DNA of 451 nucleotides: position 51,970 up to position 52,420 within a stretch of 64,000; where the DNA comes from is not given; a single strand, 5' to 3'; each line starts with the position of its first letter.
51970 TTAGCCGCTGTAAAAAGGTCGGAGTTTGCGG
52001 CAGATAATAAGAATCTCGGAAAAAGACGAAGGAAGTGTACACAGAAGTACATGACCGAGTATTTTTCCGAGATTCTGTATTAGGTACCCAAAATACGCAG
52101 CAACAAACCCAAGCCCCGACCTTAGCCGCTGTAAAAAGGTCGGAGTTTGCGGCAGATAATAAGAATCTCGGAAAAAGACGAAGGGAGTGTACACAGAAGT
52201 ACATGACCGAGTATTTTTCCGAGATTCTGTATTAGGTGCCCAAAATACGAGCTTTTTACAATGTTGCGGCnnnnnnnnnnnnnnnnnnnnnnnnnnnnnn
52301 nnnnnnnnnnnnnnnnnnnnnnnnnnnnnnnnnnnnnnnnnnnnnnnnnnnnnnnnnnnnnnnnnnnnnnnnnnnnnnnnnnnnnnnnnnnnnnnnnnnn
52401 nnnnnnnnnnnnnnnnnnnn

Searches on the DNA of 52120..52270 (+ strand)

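Call 53: search_dna_similar(query=window:52120-52270:+, collection=plasmids, mode=distant, max_evalue=0.001, max_rows=25)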
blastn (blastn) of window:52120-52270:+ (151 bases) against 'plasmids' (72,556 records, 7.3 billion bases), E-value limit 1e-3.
No match.
